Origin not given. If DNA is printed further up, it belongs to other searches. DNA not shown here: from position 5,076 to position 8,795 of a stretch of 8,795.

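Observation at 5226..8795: The largest gene in the window is absent from the ORF track: a 1190-codon open-ended ORF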

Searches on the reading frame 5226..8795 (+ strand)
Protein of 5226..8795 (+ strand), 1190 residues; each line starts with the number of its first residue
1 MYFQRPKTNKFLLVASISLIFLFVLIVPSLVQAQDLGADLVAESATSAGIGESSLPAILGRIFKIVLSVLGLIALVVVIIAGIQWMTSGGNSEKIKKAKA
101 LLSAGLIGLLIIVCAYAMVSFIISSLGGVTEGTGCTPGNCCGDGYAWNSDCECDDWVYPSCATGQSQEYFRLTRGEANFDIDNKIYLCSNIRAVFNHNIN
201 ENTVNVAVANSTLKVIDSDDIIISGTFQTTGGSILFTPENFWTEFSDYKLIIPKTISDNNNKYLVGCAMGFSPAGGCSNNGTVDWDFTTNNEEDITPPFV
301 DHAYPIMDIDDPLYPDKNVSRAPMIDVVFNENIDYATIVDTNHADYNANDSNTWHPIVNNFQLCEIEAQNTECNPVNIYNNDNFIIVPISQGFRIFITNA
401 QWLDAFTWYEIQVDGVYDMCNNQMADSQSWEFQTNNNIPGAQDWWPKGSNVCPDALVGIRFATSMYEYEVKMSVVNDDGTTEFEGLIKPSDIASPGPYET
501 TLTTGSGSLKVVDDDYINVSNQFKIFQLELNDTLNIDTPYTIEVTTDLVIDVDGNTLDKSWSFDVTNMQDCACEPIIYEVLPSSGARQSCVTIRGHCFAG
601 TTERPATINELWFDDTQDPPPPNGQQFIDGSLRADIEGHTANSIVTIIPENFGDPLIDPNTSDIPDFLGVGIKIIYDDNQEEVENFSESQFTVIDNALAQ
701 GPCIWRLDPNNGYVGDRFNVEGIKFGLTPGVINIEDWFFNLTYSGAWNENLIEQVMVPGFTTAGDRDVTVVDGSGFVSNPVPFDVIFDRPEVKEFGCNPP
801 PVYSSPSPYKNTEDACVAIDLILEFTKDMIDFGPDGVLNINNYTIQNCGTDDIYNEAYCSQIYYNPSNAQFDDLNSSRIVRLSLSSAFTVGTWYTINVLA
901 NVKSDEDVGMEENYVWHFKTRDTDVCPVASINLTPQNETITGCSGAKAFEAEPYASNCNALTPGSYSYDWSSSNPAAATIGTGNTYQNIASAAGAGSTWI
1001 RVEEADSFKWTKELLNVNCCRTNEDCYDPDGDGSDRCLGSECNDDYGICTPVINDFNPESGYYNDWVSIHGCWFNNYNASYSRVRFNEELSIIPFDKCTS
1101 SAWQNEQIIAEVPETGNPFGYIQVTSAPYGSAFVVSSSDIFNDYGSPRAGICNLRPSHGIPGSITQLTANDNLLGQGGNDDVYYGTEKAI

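Call 5: search_protein_families(library=pfam, proteins=[window:5226-8795:+], max_evalue=1)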
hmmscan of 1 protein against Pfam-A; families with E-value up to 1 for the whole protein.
window:5226-8795:+ (1190 aa): 5 families
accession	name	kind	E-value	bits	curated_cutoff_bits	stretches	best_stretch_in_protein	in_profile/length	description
PF13205.12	Big_5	-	2.1e-21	77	23.6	4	189-289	23-105/105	Bacterial Ig-like domain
PF18895.5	T4SS_pilin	-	2.1e-08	34.5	26.6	1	53-122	3-71/71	Type IV secretion system pilin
PF13889.11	Chromosome_seg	-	0.079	13.5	22.9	1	183-199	16-32/55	Chromosome segregation during meiosis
PF06664.17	WLS-like_TM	-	0.18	11.5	28.3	1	9-125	112-210/247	Wntless-like, transmembrane domain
PF04956.18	TrbC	-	0.5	11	27.9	0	19-121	18-97/98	TrbC/VIRB2 pilin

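Call 14: find_homologous_proteins(query=window:5226-8795:+, max_evalue=0.001)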
Query window:5226-8795:+ (1190 aa): 7 proteins with E <= 0.001 among 8000 candidates.
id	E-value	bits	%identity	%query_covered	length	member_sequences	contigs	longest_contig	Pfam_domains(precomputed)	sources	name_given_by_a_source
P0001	0.0e+0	1164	68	62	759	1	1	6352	PF13205.13,PF18895.6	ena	-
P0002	1.8e-128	448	35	64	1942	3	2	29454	PF13205.13,PF18895.6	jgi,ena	-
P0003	3.4e-113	397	33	65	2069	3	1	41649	PF13205.13,PF01833.31,PF18895.6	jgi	-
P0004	1.8e-93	332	30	65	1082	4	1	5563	PF13205.13,PF01833.31,PF18895.6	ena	-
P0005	7.7e-17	78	29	24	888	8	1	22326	PF13205.13,PF18895.6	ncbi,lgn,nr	ncbi:MAG: Ig-like domain-containing protein [Patescibacteria group bacterium]|nr:Ig-like domain-cont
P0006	7.6e-14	68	41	8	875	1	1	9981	PF13205.13,PF18895.6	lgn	-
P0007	4.3e-6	43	35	11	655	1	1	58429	PF13205.13,PF18895.6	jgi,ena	-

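Call 21: find_encoding_contigs(protein=P0003, flank=10000, max_places=2)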
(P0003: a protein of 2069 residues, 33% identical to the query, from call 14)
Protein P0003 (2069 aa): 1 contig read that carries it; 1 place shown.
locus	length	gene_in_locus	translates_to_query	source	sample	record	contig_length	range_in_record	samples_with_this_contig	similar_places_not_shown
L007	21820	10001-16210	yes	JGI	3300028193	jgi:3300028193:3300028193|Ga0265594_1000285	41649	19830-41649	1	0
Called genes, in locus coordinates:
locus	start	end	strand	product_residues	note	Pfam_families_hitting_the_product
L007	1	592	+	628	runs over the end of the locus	PF25919:BSH_CusB (faint), PF00364:Biotin_lipoyl (faint), PF25917:BSH_RND, PF25973:BSH_CzcB, PF25984:BSH_YknX (faint), PF25990:Beta-barrel_YknX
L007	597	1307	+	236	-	PF00005:ABC_tran, PF02463:SMC_N (faint), PF13304:AAA_21 (faint)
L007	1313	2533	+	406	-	PF12704:MacB_PCD, PF02687:FtsX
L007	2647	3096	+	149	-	-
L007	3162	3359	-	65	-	PF00313:CSD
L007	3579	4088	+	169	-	PF00293:NUDIX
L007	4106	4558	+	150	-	PF00070:Pyr_redox (faint), PF00890:FAD_binding_2, PF01266:DAO (faint), PF01494:FAD_binding_3 (weak), PF03486:HI0933_like, PF07992:Pyr_redox_2 (weak), PF12831:FAD_oxidored, PF13450:NAD_binding_8 (faint)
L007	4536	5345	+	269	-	PF03486:HI0933_like, PF22780:HI0933_like_1st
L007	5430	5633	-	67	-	PF23477:zf_Tbcl_2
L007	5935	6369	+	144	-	-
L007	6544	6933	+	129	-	PF09997:DUF2238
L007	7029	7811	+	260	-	PF00142:Fer4_NifH (faint), PF01656:CbiA, PF02374:ArsA_ATPase (weak), PF06564:CBP_BcsQ, PF09140:MipZ, PF10609:ParA, PF13614:AAA_31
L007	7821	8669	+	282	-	PF02195:ParB_N, PF17762:HTH_ParB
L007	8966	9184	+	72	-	PF01165:Ribosomal_S21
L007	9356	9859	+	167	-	PF09424:YqeY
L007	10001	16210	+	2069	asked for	PF18895:T4SS_pilin, PF13205:Big_5 (weak), PF01833:TIG, PF13205:Big_5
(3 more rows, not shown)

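Call 22: find_encoding_contigs(protein=P0002, flank=10000, max_places=2)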
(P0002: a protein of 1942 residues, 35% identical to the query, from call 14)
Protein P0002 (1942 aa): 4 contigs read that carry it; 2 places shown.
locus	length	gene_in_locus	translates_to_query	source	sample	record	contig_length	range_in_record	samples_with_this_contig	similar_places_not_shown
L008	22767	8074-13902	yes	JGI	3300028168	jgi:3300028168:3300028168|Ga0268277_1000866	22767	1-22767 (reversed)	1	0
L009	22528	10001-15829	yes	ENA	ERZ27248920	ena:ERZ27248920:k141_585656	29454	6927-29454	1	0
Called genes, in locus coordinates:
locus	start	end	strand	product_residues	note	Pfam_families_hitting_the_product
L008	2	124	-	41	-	?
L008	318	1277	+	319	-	PF01784:DUF34_NIF3 (faint)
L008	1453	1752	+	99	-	-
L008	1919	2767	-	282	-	PF05822:UMPH-1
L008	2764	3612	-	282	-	PF01066:CDP-OH_P_transf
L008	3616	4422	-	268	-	PF00763:THF_DHG_CYH, PF02882:THF_DHG_CYH_C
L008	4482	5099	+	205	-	PF02511:Thy1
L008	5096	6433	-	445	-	PF00464:SHMT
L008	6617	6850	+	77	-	-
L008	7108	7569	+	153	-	PF09424:YqeY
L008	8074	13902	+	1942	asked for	PF18895:T4SS_pilin (weak), PF13205:Big_5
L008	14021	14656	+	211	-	PF18884:TSP3_bac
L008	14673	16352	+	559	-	PF18884:TSP3_bac (faint)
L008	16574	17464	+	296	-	PF00535:Glycos_transf_2, PF13641:Glyco_tranf_2_3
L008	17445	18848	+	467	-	PF04932:Wzy_C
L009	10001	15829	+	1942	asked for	PF18895:T4SS_pilin (weak), PF13205:Big_5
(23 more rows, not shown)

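Call 31: find_related_loci(query=A1, collection=genome_contigs, flank=10000)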
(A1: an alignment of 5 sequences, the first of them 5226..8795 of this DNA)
Query A1 (1190 aa) in genome_contigs; peptide patterns used: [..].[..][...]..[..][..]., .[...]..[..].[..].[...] (x = any residue, [..] = any of these).
599 stretches matched a pattern (row limit reached: there are more); 295 encode a relative of the query (tblastn E <= 1e-3); the best 80 are kept; 80 distinct loci.
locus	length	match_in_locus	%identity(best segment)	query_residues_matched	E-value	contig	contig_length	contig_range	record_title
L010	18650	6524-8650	31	19-790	6e-91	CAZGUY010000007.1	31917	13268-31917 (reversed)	MAG TPA_asm: uncultured Gammaproteobacteria bacterium isolate binchicken_co77_94 genome assembly, contig: NODE_1681_leng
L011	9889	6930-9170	33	1-790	1e-104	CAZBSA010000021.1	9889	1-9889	MAG TPA_asm: uncultured Gammaproteobacteria bacterium isolate binchicken_co13_470 genome assembly, contig: NODE_11051_le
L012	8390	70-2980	29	12-424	3e-26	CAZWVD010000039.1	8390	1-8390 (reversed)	MAG TPA_asm: uncultured Gammaproteobacteria bacterium isolate SRP170004_co1_469 genome assembly, contig: NODE_13799_leng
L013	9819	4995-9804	51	16-758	1e-24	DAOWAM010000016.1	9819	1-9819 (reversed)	MAG TPA_asm: bacterium isolate CSMAG_1835 CSMAG_1835_k141_5819395_length_9819_cov_9.8702, whole genome shotgun sequence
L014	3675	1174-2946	34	8-440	2e-24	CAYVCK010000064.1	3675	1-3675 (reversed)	MAG TPA_asm: uncultured Gammaproteobacteria bacterium isolate SRP093185_co1_140 genome assembly, contig: NODE_18731_leng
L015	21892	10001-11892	52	4-130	7e-23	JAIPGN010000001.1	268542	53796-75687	MAG: Patescibacteria group bacterium isolate Tobar13.5m-G50 Tobar13-5m-C28, whole genome shotgun sequence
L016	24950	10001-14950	42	2-1188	1e-21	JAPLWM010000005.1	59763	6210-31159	MAG: Candidatus Komeilibacteria bacterium isolate LacPavin_0419_WC90_MAG_43_13 LacPavin_0419_WC90_scaffold_1019953, whol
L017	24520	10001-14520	42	2-1167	8e-22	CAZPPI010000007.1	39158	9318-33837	MAG TPA_asm: uncultured Gammaproteobacteria bacterium isolate SRP294416_co1_755 genome assembly, contig: NODE_1652_lengt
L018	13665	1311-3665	33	7-1114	6e-21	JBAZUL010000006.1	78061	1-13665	MAG: Patescibacteria group bacterium isolate SO_2017_GW1_227 NODE_1942_length_78061_cov_3.465047_OW334_2017, whole genom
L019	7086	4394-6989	44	26-143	6e-21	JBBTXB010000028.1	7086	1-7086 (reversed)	MAG: Patescibacteria group bacterium isolate H14-bin029_1 H14_bin029_1_000000000028, whole genome shotgun sequence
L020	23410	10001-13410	44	5-126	1e-20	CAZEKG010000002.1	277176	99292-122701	MAG TPA_asm: uncultured Gammaproteobacteria bacterium isolate SRP170004_co1_594 genome assembly, contig: NODE_37_length_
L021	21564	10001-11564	42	23-133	8e-16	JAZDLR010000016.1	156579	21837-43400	MAG: Candidatus Komeilibacteria bacterium isolate MEGAHIT-group-0.611 k141_12184089, whole genome shotgun sequence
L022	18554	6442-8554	42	41-165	4e-18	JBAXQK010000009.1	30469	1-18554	MAG: Candidatus Uhrbacteria bacterium isolate ELA555 MAG555_9, whole genome shotgun sequence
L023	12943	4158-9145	26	7-1185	3e-20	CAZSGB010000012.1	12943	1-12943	MAG TPA_asm: uncultured Gammaproteobacteria bacterium isolate SRP118108_co4_507 genome assembly, contig: NODE_4292_lengt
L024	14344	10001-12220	44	19-137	1e-19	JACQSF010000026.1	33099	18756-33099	MAG: Candidatus Uhrbacteria bacterium isolate NC_groundwater_1378_Ag_S-0.2um_51_101 S_p2_S4_coassembly_k141_2786637, who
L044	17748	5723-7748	47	3-134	5e-17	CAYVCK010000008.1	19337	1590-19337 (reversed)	MAG TPA_asm: uncultured Gammaproteobacteria bacterium isolate SRP093185_co1_140 genome assembly, contig: NODE_1753_lengt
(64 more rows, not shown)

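Call 60: find_encoding_contigs(protein=P0001, flank=10000, max_places=2)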
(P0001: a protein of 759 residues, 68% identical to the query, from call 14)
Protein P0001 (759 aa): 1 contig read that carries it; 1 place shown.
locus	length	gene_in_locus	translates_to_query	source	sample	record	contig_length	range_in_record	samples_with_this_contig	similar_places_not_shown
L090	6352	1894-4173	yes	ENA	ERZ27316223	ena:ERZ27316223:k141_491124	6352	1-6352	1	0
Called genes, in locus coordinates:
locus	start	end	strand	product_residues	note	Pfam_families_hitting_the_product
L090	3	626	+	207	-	?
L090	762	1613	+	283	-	PF02195:ParB_N, PF17762:HTH_ParB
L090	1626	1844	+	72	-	PF01165:Ribosomal_S21 (weak)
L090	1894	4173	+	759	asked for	PF18895:T4SS_pilin, PF13205:Big_5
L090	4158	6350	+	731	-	?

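Call 80: search_protein_families(library=pfam, proteins=[L044:1290-3788:+, L044:3862-5229:+, L044:5447-6208:+, L044:8623-10161:-, L044:10140-10838:-, L044:10841-12556:-, L044:12556-13275:-, L044:14020-15738:-, L044:15923-16972:-], max_evalue=0.001)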
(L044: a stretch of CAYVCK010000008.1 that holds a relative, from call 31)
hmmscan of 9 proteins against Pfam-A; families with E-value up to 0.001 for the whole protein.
L044:1290-3788:+ (833 aa): 2 families
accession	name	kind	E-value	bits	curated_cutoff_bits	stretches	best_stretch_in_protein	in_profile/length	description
PF00521.26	DNA_topoisoIV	-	9.2e-156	519.5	31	1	44-485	1-432/432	DNA gyrase/topoisomerase IV, subunit A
PF03989.18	DNA_gyraseA_C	-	3.3e-55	183.7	27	6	671-717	1-47/48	DNA gyrase C-terminal domain, beta-propeller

L044:3862-5229:+ (456 aa): 2 families
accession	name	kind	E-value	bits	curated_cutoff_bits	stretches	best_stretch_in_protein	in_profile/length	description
PF01547.30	SBP_bac_1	-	2e-16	61.3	26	1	55-374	17-305/307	Bacterial extracellular solute-binding protein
PF13416.11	SBP_bac_8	-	8.1e-16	59.1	27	1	54-387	5-261/279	Bacterial extracellular solute-binding protein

L044:5447-6208:+ (254 aa): 1 family
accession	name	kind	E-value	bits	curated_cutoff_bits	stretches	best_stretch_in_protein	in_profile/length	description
PF18895.5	T4SS_pilin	-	2.8e-05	24.5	26.6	1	92-151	11-69/71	Type IV secretion system pilin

L044:8623-10161:- (512 aa): 1 family
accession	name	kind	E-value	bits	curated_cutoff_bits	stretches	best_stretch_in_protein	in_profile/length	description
PF13231.12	PMT_2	-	2.2e-09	38.2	26.1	1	66-229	2-157/160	Dolichyl-phosphate-mannose-protein mannosyltransferase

L044:10140-10838:- (232 aa): 2 families
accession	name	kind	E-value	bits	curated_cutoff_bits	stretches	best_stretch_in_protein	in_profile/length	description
PF00535.33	Glycos_transf_2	-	2e-29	103.1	23.3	1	4-169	2-167/168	Glycosyl transferase family 2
PF13641.12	Glyco_tranf_2_3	-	4.5e-05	24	27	1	3-124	4-129/230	Glycosyltransferase like family 2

L044:10841-12556:- (571 aa): 1 family
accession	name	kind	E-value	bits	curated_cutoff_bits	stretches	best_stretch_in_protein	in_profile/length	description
PF10131.15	PTPS_related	-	8.2e-06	25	26.4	1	98-420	18-306/621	6-pyruvoyl-tetrahydropterin synthase related domain; membrane protein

L044:12556-13275:- (239 aa): 8 families
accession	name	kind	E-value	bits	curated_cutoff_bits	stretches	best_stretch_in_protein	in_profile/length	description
PF08241.18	Methyltransf_11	-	1.3e-18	67.9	21.2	1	42-130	1-95/95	Methyltransferase domain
PF13489.12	Methyltransf_23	-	9.2e-17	61.7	27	1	20-166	4-159/164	Methyltransferase domain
PF13649.12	Methyltransf_25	-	1.4e-14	55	27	1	41-126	1-97/97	Methyltransferase domain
PF13847.12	Methyltransf_31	-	3.3e-14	53.2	27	1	36-137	2-118/145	Methyltransferase domain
PF08242.18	Methyltransf_12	-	3.9e-09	37.6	30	1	42-128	1-98/98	Methyltransferase domain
PF07021.18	MetW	-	3.6e-06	27.2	21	1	36-124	12-104/193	Methionine biosynthesis protein MetW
PF01209.24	Ubie_methyltran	-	3.4e-05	23.7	20.1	1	27-130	37-151/233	ubiE/COQ5 methyltransferase family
PF13679.12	Methyltransf_32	-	0.00093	19.6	27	0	23-83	11-78/143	Methyltransferase domain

L044:14020-15738:- (572 aa): 0 families

L044:15923-16972:- (349 aa): 2 families
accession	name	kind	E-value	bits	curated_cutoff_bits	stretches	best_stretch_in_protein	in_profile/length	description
PF10432.14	bact-PGI_C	-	8.3e-35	120.4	24.5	1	199-348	1-151/151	Bacterial phospho-glucose isomerase C-terminal SIS domain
PF01380.27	SIS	-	5.1e-07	30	25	1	46-127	4-89/131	SIS domain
